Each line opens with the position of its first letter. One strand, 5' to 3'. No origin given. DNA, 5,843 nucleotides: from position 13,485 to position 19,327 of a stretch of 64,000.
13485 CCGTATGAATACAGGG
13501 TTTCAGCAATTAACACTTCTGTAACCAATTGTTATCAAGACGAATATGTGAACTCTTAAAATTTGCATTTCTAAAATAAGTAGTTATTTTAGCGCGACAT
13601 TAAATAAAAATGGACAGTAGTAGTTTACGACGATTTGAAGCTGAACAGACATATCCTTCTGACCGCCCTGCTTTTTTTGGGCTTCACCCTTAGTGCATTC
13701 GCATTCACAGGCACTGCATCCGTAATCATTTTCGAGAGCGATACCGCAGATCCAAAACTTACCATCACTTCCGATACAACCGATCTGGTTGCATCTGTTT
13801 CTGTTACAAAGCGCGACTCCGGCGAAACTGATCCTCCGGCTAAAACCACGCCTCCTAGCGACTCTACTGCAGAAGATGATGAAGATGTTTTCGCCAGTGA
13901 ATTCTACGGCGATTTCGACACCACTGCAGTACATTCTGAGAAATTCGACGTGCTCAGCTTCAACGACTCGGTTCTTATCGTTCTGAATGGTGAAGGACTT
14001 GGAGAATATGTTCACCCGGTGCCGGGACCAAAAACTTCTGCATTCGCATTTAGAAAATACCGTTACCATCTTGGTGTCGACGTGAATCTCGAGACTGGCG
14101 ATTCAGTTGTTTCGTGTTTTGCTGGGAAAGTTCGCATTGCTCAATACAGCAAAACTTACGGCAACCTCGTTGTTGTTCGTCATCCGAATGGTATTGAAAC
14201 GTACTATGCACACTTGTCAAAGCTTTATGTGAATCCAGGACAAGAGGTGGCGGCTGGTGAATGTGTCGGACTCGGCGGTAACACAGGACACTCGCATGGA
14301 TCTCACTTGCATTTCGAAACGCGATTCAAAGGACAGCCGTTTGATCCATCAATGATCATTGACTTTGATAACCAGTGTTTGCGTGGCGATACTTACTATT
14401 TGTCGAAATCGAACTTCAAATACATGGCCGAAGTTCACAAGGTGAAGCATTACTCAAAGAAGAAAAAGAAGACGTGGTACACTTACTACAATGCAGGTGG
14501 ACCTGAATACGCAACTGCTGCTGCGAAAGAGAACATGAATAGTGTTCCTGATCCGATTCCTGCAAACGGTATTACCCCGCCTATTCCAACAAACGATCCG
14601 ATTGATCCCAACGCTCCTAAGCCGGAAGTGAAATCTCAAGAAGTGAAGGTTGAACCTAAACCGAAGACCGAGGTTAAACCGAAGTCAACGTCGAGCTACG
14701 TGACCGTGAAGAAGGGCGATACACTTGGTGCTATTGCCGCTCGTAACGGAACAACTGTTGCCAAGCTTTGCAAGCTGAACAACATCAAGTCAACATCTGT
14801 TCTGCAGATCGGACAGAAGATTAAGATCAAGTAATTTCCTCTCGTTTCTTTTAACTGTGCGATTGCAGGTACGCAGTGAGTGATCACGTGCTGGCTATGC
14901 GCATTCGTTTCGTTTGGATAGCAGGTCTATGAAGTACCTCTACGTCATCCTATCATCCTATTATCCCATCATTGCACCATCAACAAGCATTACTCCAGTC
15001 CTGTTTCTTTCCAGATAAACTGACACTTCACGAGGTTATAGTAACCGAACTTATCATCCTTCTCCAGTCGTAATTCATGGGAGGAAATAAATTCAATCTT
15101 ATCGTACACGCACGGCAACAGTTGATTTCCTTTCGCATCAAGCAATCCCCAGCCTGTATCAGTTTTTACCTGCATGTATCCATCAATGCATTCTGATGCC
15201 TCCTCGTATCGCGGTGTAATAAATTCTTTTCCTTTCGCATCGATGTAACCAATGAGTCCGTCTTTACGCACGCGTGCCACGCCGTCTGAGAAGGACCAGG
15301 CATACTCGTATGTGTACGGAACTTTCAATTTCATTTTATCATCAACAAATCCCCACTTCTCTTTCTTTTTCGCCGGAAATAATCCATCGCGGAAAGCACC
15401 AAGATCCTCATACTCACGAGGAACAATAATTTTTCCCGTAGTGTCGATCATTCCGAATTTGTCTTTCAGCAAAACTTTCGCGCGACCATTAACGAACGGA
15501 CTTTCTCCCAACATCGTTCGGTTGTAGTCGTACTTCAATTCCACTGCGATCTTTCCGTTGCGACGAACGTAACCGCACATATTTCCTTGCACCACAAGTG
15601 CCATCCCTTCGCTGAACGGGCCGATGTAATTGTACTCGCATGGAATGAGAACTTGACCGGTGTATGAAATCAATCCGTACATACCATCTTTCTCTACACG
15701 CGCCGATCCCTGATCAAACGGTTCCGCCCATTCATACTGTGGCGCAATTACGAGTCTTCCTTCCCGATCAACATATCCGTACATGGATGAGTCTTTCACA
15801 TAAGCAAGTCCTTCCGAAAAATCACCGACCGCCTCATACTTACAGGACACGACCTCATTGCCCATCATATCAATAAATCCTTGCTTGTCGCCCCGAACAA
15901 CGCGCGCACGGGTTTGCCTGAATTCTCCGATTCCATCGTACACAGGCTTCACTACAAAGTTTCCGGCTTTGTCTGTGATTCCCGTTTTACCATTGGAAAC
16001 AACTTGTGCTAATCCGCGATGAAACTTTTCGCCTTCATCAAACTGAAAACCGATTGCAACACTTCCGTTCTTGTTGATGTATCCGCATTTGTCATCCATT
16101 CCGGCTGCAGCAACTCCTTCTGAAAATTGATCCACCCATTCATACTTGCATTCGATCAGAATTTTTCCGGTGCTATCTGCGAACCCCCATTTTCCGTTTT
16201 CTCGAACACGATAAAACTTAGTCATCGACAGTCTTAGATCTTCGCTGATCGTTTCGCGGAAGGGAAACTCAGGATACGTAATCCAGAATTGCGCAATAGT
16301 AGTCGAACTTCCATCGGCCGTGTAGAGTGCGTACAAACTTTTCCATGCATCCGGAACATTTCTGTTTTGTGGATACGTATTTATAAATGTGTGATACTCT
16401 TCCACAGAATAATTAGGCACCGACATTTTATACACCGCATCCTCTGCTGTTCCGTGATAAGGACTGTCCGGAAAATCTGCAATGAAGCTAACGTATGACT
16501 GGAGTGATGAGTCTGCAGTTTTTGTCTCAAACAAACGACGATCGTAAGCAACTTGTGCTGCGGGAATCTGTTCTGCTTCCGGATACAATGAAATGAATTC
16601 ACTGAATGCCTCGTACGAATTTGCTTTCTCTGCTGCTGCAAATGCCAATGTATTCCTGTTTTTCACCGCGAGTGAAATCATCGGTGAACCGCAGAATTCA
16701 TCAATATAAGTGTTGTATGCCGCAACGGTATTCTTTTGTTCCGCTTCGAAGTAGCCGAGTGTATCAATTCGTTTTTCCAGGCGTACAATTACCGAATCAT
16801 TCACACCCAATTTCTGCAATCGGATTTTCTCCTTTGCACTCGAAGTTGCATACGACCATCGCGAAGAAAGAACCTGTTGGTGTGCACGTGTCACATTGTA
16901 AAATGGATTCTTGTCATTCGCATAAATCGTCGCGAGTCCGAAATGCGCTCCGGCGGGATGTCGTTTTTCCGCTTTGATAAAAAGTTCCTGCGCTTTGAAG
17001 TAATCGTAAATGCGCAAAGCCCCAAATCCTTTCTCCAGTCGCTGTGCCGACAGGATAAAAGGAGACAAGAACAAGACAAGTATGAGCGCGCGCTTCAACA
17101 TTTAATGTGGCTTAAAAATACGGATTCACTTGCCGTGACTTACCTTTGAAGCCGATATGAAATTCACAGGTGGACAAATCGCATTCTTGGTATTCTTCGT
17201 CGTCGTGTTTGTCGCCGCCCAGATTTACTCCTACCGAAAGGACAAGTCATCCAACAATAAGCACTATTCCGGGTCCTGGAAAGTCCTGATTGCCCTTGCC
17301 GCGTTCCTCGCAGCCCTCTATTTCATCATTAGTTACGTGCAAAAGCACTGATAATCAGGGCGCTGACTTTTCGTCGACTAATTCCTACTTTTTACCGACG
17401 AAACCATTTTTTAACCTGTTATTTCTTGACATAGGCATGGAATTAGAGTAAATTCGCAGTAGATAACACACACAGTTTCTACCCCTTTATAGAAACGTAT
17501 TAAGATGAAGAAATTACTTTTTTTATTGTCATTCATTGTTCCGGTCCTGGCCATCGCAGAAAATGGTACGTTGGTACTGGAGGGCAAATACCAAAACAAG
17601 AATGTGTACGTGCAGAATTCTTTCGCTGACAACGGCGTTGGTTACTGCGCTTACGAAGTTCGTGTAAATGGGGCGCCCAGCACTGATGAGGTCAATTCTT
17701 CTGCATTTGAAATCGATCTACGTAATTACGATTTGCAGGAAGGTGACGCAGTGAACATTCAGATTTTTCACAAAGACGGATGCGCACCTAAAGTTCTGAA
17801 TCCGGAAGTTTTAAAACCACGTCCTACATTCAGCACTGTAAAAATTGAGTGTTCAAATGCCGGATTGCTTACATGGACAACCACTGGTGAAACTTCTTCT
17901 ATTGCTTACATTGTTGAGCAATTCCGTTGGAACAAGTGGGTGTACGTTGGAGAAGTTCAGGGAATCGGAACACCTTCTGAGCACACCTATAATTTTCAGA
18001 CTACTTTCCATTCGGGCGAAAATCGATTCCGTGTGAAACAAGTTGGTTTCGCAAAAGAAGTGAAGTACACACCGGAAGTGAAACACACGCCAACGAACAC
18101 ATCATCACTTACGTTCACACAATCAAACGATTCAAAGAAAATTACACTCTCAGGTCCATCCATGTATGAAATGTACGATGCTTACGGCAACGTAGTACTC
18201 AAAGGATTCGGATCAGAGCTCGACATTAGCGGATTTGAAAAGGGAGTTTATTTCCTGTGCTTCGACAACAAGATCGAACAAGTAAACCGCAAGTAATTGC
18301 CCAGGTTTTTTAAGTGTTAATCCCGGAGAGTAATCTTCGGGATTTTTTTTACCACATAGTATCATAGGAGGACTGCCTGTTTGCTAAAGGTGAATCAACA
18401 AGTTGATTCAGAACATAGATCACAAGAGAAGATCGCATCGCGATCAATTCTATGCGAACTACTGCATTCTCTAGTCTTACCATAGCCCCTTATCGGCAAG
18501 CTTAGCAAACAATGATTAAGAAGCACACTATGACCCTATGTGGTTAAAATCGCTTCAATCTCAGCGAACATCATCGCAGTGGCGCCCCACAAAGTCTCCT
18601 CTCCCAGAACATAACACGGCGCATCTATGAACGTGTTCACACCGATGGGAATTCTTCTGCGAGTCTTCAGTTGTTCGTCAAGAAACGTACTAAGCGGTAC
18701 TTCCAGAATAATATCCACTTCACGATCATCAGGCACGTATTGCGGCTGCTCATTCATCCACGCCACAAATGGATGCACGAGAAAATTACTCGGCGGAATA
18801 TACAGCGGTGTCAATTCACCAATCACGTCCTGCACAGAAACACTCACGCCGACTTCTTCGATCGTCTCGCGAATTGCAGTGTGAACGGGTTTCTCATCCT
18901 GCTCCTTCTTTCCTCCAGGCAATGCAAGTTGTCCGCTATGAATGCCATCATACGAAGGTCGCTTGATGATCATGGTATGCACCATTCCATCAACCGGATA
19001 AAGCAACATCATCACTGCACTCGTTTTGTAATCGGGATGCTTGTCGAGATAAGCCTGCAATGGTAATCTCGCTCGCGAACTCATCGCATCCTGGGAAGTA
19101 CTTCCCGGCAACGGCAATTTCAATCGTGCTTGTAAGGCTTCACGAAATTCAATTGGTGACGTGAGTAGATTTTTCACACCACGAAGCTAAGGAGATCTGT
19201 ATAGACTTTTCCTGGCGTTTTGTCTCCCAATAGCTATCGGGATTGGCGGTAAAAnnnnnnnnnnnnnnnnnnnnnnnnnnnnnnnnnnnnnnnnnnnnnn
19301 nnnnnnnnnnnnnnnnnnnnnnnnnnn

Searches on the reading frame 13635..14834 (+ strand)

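Call 10: search_protein_families(library=pfam, proteins=[window:13635-14834:+], max_evalue=0.001)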
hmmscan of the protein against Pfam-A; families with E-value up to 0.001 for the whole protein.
window:13635-14834:+ (399 aa): 2 families
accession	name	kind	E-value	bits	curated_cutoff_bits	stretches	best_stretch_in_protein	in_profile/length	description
PF01551.29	Peptidase_M23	-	1.2e-30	105.9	28.7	1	144-238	2-96/96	Peptidase family M23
PF01476.26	LysM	-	6.4e-17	61.7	20.9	1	357-399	2-43/43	LysM domain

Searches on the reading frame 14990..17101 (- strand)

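Call 10: search_protein_families(library=pfam, proteins=[window:14990-17101:-], max_evalue=0.001)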
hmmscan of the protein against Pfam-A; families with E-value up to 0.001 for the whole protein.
window:14990-17101:- (703 aa): 1 family
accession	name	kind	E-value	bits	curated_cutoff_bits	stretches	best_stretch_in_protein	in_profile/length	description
PF14903.11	WG_beta_rep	-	4.5e-96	314.9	25.6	8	441-475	1-35/35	WG containing repeat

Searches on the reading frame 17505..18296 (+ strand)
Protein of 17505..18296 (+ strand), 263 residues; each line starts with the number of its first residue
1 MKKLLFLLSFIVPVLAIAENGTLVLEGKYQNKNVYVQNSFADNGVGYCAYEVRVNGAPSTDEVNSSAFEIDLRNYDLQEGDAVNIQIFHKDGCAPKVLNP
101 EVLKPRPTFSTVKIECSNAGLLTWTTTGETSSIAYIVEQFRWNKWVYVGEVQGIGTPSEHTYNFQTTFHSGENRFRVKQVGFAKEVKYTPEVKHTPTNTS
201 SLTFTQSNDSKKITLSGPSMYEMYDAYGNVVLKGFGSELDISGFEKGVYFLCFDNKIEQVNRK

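Call 10: search_protein_families(library=pfam, proteins=[window:17505-18296:+], max_evalue=0.001)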
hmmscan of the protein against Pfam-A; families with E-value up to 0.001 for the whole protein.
window:17505-18296:+ (263 aa): 1 family
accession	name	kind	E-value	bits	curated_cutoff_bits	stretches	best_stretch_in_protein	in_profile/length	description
PF18962.6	Por_Secre_tail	-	0.00032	21.4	27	0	201-261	9-70/75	Secretion system C-terminal sorting domain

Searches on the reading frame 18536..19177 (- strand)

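Call 10: search_protein_families(library=pfam, proteins=[window:18536-19177:-], max_evalue=0.001)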
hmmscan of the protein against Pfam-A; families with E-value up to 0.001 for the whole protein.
window:18536-19177:- (213 aa): 1 family
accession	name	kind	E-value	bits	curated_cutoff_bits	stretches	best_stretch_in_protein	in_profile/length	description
PF00293.34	NUDIX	-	6.9e-09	36.3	21.1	1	54-153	5-106/134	NUDIX domain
